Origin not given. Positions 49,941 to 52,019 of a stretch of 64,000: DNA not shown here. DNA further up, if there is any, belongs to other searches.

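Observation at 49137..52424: Tle1/DUF2235-type lipase flanked by small ORFs: candidate T4BSS effector module with adaptor or immunity genes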

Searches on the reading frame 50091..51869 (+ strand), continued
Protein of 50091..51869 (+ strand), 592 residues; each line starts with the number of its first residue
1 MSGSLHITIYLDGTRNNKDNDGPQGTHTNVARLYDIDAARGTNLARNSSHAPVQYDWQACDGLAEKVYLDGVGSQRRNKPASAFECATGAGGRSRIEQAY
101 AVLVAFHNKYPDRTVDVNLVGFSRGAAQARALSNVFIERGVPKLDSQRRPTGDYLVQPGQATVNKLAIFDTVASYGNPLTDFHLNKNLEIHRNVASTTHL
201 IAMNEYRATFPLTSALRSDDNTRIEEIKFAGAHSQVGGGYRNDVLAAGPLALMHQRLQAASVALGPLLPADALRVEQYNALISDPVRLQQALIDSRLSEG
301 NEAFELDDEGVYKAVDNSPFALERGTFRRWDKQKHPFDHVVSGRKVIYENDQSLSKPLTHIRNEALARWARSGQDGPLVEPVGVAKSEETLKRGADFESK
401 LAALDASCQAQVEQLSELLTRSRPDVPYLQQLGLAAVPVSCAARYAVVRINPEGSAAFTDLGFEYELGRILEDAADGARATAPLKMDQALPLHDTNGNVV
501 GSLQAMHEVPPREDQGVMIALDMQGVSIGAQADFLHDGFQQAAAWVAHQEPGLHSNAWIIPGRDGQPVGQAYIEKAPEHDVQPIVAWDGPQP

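Call 20: find_related_loci(query=A1, collection=genome_contigs, flank=10000)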
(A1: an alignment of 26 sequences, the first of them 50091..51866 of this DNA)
Query A1 (592 aa) in genome_contigs; peptide patterns used: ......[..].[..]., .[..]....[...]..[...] (x = any residue, [..] = any of these).
379 stretches matched a pattern; 291 encode a relative of the query (tblastn E <= 1e-3); the best 80 are kept; 77 distinct loci.
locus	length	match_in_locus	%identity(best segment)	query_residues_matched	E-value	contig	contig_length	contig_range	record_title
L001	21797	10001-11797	68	1-592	0e+0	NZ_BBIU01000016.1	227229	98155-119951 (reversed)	Pseudomonas parafulva NBRC 16636 = DSM 17004 strain NBRC 16636, whole genome shotgun sequence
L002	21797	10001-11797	57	1-592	0e+0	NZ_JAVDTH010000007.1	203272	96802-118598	Pseudomonas hunanensis strain BE56 Ga0454497_07, whole genome shotgun sequence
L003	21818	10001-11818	52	1-592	0e+0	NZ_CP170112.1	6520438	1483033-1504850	Pseudomonas sp. WOUb67 chromosome, complete genome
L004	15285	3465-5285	51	1-592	0e+0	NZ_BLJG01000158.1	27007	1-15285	Pseudomonas juntendi strain BML3 BML3_contig_159, whole genome shotgun sequence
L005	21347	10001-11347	56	1-444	5e-164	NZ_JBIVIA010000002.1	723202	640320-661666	Pseudomonas sp. NPDC089401 NPDC089401_163_A6.ctg-0002, whole genome shotgun sequence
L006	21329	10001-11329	58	1-439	2e-163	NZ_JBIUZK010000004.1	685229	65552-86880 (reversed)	Pseudomonas sp. NPDC087185 NPDC087185_126_D5.ctg-0004, whole genome shotgun sequence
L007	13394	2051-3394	57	1-444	1e-161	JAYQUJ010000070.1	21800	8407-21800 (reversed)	MAG: Pseudomonas sp. isolate SD9012_S6_concoct_bins.tsv.146 NODE_1220_length_21800_cov_7.476155, whole genome shotgun se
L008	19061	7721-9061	59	1-443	1e-168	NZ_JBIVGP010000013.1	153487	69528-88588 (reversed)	Pseudomonas sp. NPDC089752 NPDC089752_195_B10.ctg-0013, whole genome shotgun sequence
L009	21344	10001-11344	56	1-444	2e-158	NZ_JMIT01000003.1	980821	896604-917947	Pseudomonas capeferrum strain WCS358 WCS358-Sc3, whole genome shotgun sequence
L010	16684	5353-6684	57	1-439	1e-156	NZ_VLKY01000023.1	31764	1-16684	Pseudomonas duriflava strain CGMCC 1.6858 IQ22DRAFT_scaffold00023.23, whole genome shotgun sequence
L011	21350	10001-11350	57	1-444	4e-156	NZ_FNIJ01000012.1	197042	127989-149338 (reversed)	Pseudomonas jinjuensis strain JCM 21621, whole genome shotgun sequence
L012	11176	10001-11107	63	1-369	1e-153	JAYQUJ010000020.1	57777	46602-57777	MAG: Pseudomonas sp. isolate SD9012_S6_concoct_bins.tsv.146 NODE_227_length_57777_cov_8.252850, whole genome shotgun seq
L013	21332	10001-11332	55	1-438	6e-151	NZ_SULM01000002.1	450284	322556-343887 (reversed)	Pseudomonas rhizoryzae strain RY24 contig2, whole genome shotgun sequence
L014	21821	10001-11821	55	1-592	0e+0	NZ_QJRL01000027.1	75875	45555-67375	Pseudomonas sp. LB-090624 NODE_27_length_75875_cov_22.432143, whole genome shotgun sequence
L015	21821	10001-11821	53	1-592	0e+0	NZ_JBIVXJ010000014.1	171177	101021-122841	Pseudomonas sp. NPDC090592 NPDC090592_414_F11.ctg-0014, whole genome shotgun sequence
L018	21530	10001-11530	34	7-447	2e-68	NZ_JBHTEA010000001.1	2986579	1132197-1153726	Paraburkholderia humisilvae strain NCAIM B.02543 tig00000001, whole genome shotgun sequence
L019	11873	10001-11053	37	2-350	5e-60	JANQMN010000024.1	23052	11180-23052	MAG: Hahella sp. isolate PL25b_bin.18 k99_2175966, whole genome shotgun sequence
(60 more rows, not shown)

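Call 30: search_protein_families(library=ncbifam, proteins=[window:50091-51869:+], max_evalue=0.1)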
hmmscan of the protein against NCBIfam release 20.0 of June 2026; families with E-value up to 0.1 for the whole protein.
window:50091-51869:+ (592 aa): 0 families

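Call 34: find_encoding_contigs(protein=P0019, flank=10000, max_places=3)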
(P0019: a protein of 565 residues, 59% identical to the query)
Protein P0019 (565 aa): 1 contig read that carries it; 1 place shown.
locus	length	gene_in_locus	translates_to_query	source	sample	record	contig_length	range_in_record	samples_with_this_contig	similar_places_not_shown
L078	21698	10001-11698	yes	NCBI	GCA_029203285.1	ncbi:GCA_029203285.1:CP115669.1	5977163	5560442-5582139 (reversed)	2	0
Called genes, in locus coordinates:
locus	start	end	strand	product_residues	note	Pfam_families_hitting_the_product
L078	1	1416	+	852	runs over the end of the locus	PF27097:VirB4_TrbE_N, PF03135:CagE_TrbE_VirB, PF19044:P-loop_TraG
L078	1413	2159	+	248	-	PF04335:VirB8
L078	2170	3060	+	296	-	PF03524:CagX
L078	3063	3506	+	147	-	PF07283:TrbH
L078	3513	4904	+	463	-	PF03743:TrbI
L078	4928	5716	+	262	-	-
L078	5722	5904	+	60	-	-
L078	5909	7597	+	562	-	PF04610:TrbL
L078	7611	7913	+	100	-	PF07424:TrbM (weak)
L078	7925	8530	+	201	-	-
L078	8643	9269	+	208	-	-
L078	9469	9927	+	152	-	-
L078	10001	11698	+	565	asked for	PF09994:T6SS_Tle1-like_cat, PF18790:KfrB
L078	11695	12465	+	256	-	PF05857:TraX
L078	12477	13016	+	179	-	-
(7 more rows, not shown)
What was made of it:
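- Trb-type relatives lie between trbN and traX/traG (call 34).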

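Call 35: find_encoding_contigs(protein=P0001, flank=10000, max_places=2)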
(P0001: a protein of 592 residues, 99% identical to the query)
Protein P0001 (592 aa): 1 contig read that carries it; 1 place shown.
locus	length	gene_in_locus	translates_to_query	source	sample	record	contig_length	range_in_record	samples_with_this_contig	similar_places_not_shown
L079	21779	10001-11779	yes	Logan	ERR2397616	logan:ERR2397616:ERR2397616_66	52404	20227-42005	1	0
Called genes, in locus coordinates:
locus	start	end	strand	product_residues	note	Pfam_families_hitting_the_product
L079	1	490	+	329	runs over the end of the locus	-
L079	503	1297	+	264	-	-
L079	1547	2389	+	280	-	-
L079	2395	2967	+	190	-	-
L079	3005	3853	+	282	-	-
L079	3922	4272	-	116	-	-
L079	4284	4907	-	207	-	-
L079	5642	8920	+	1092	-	-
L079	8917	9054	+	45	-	-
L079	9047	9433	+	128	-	-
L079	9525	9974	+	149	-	-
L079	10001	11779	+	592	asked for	PF09994:T6SS_Tle1-like_cat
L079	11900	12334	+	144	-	-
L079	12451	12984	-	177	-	-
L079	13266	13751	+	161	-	-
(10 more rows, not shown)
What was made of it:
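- Checked: The same gene calls appear in an independent 99%-identical assembly (call 35).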

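Call 65: search_protein_families(library=pfam, proteins=[L018:2552-4000:+, L018:5528-6664:+, L018:8163-9359:+, L018:12033-13115:+, L018:13179-15704:+, L019:208-1806:+, L019:2590-3825:+, L019:5427-6797:+, L019:6823-8049:+, L019:8585-9298:+], max_evalue=0.001)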
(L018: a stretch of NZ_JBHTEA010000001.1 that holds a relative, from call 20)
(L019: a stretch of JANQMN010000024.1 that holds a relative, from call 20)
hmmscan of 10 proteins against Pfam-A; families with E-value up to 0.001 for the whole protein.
L018:2552-4000:+ (482 aa): 1 family
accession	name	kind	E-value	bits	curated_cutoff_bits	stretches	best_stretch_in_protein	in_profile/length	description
PF03743.19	TrbI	-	4.4e-58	196.7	35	1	286-468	2-188/188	Bacterial conjugation TrbI-like protein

L018:5528-6664:+ (378 aa): 1 family
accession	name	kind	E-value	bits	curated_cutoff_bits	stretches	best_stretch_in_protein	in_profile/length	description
PF02195.25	ParB_N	-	1.6e-16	60.5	26.3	1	22-128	6-95/95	ParB N-terminal domain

L018:8163-9359:+ (398 aa): 1 family
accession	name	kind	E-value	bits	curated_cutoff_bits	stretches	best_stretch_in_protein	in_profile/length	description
PF18790.7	KfrB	-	6.9e-25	87.3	25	2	334-386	2-54/54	KfrB Domain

L018:12033-13115:+ (360 aa): 0 families

L018:13179-15704:+ (841 aa): 4 families
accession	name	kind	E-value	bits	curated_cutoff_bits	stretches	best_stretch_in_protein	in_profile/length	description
PF02534.20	T4SS-DNA_transf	-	9e-91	305.5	20.1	1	124-619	2-456/468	Type IV secretory system Conjugative DNA transfer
PF12696.13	TraG-D_C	-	4.5e-22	78.7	22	1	466-588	1-126/126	TraM recognition site of TraD and TraG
PF10412.15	TrwB_AAD_bind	-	3.9e-21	75.8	20.5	1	376-593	165-373/387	Type IV secretion-system coupling protein DNA-binding domain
PF18790.7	KfrB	-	9.3e-11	42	25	1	787-840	1-52/54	KfrB Domain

L019:208-1806:+ (532 aa): 0 families

L019:2590-3825:+ (411 aa): 1 family
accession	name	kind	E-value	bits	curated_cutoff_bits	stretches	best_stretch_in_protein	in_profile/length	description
PF04610.19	TrbL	-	3.5e-27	96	25.9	1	61-276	2-213/215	TrbL/VirB6 plasmid conjugal transfer protein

L019:5427-6797:+ (456 aa): 2 families
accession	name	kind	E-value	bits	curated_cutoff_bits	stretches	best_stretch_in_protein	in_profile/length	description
PF07044.18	DUF1329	-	3e-131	438.5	23.1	1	82-452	1-368/368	Protein of unknown function (DUF1329)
PF17131.11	LolA_like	-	6.7e-08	32.8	30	1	344-396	81-133/184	Outer membrane lipoprotein-sorting protein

L019:6823-8049:+ (408 aa): 2 families
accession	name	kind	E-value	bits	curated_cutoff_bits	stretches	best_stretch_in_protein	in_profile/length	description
PF13946.11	DUF4214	-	3.9e-18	65.7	23.2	2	74-129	8-64/72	Domain of unknown function (DUF4214)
PF07603.17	Lcl_C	-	3.8e-17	63.1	34.9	1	254-406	2-116/117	Lcl C-terminal domain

L019:8585-9298:+ (237 aa): 1 family
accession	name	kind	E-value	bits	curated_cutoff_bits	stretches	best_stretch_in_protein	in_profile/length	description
PF05857.17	TraX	-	2.5e-38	132.6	25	1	25-229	3-216/217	TraX protein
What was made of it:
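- The Hahella locus has TrbL, TraX, sB and the lipase (call 65).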

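Call 86: search_protein_families(library=padloc, proteins=[window:50091-51869:+], max_evalue=0.01)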
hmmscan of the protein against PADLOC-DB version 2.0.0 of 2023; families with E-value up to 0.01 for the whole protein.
window:50091-51869:+ (592 aa): 0 families

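Call 87: search_protein_families(library=phrogs, proteins=[window:50091-51869:+], max_evalue=0.01)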
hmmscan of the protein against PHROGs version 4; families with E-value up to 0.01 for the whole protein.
window:50091-51869:+ (592 aa): 0 families

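Call 88: search_dna_similar(query=window:50091-51869:+, collection=plasmids, mode=protein, max_rows=25, max_evalue=1e-10)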
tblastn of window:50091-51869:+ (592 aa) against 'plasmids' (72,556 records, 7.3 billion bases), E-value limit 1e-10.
Records with a match: 13; places in all: 13; records where one place covers at least 80% of the query: 0.
Best place of each record, by identity: <60% 13.
By first word of the organism name: Aeromonas 7; Paraburkholderia 4; Cupriavidus 2.
By predicted mobility (MOB-suite, as given by PLSDB): conjugative 6; non-mobilizable 5; mobilizable 2.
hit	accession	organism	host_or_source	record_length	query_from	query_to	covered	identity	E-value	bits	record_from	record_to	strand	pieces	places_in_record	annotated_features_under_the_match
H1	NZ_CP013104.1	Paraburkholderia caribensis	-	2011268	7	285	47%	31.3%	5e-15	87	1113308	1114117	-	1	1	none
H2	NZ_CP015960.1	Paraburkholderia caribensis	Mimosa,single cell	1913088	7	285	47%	31.2%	1e-16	92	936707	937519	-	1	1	none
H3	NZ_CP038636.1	Cupriavidus oxalaticus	whole organism,sewage sludge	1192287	8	258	42%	31.3%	5e-20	102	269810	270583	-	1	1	none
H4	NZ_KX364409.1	Aeromonas salmonicida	-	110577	7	240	40%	30.6%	1e-11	76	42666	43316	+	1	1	DUF2235 domain-containing protein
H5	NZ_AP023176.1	Paraburkholderia largidicola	Physopelta gutta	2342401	2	267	45%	26.7%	5e-13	80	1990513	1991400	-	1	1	none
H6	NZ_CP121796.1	Aeromonas hydrophila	Homo sapiens,plasma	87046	7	244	40%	29.8%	9e-12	76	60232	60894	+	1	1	DUF2235 domain-containing protein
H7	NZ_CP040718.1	Aeromonas veronii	alligator,bacteria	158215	7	240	40%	30.3%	2e-11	75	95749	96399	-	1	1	PAAR domain-containing protein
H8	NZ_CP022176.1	Aeromonas salmonicida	Atlantic salmon,The RAS Atlantic Salmon ...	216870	7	240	40%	30.3%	4e-11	74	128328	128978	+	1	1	DUF2235 domain-containing protein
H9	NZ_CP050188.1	Aeromonas salmonicida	Turbo,whole organism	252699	7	244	40%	29.7%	6e-11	74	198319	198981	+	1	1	DUF2235 domain-containing protein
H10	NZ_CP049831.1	Aeromonas salmonicida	Turbo,whole organism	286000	7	244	40%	29.7%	6e-11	74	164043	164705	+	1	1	DUF2235 domain-containing protein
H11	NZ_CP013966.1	Aeromonas hydrophila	fish,cell culture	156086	7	240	40%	29.9%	6e-11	73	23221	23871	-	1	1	PAAR domain-containing protein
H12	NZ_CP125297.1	Paraburkholderia sabiae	Mimosa caesalpiniifolia,cell ...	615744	2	267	45%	26.1%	4e-13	81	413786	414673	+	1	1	DUF2235 domain-containing protein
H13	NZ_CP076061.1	Cupriavidus sp. EM10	Pure-cultured cell,sewage water sludge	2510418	115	273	27%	35.3%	3e-12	78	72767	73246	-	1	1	none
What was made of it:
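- Tried and rejected: This clade is not on known plasmids (call 88).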

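Call 91: search_protein_families(library=pfam, proteins=[P0074, P0085], max_evalue=0.001)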
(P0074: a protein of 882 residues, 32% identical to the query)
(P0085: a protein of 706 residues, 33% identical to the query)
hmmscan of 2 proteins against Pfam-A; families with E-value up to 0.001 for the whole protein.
P0074 (882 aa): 2 families
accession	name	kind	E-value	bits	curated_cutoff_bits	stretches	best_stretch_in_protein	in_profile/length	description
PF20410.3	X-Tfes_XVIPCD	-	1.5e-22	80.5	24.9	1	745-845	2-100/101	X-Tfes, XVIPCD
PF09994.14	T6SS_Tle1-like_cat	-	8.2e-22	78.3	27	2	56-174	4-122/287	T6SS, Phospholipase effector Tle1-like, catalytic domain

P0085 (706 aa): 2 families
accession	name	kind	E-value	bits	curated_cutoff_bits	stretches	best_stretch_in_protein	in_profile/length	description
PF09994.14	T6SS_Tle1-like_cat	-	1.1e-21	77.9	27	1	291-413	172-286/287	T6SS, Phospholipase effector Tle1-like, catalytic domain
PF22137.1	T6SS_Tle1-like_C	-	3.9e-07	30.3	34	0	560-579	208-227/353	T6SS, Phospholipase effector Tle1-like, C-terminal domain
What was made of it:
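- On T6SS Tle1-Tli1 effector-immunity system: PF22137 is found in the T6SS-type relative P0085 (call 91).
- Closest known: X-T4SS effectors. Same: P0074 is a real DUF2235+XVIPCD relative (call 91).
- DUF2235 relatives with XVIPCD or PAAR are secreted toxins (calls 88, 91).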
